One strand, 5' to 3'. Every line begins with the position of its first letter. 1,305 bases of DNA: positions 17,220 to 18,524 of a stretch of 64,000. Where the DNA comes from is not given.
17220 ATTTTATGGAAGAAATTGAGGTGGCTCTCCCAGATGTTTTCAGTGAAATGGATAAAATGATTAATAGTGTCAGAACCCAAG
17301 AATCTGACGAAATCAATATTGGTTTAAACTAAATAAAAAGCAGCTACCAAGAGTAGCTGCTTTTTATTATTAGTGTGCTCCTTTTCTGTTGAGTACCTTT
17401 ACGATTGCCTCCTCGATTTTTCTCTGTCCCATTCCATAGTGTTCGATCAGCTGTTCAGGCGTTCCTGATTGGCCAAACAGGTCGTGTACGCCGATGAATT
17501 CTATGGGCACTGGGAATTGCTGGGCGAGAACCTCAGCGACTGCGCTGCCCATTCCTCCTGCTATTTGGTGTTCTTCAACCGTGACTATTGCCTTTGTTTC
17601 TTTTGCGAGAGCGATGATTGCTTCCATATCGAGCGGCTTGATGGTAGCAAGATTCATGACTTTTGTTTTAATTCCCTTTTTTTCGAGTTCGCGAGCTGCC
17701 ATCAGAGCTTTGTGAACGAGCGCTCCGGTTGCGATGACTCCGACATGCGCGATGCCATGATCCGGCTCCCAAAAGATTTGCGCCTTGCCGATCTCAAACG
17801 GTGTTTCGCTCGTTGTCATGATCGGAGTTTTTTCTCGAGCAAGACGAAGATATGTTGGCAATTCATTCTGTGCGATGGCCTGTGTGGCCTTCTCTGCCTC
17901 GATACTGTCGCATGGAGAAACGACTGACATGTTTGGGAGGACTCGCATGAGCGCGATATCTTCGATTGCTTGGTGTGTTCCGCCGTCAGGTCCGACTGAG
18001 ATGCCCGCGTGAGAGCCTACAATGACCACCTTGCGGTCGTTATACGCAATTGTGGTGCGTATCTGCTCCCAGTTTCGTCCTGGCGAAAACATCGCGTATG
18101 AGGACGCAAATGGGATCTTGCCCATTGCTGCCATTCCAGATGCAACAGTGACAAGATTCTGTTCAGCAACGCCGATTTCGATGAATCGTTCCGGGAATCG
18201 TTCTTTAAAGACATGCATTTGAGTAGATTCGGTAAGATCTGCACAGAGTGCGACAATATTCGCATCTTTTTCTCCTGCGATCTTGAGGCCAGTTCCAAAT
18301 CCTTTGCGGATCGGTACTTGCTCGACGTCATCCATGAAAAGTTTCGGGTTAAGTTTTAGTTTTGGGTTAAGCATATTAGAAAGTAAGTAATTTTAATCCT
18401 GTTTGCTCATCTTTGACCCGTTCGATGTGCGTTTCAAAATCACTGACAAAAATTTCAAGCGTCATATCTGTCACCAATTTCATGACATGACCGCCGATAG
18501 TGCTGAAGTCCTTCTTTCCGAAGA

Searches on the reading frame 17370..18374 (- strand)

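Call 46: search_protein_families(library=pfam, proteins=[window:17370-18374:-], max_evalue=0.001)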
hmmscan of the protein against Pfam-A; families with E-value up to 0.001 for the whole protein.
window:17370-18374:- (334 aa): 4 families
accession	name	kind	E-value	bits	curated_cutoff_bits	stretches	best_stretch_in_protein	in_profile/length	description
PF02779.29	Transket_pyr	-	1.3e-40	139.4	27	1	19-184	2-173/174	Transketolase, pyrimidine binding domain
PF02780.25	Transketolase_C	-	2.1e-28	99.2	25.9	1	210-320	11-124/124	Transketolase, C-terminal domain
PF22613.1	Transketolase_C_1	-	3.4e-07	30.9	27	1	208-315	11-112/113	Transketolase-like TK C-terminal domain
PF17147.9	PFOR_II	-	1.9e-06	28.6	27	1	209-294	1-89/102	Pyruvate:ferredoxin oxidoreductase core domain II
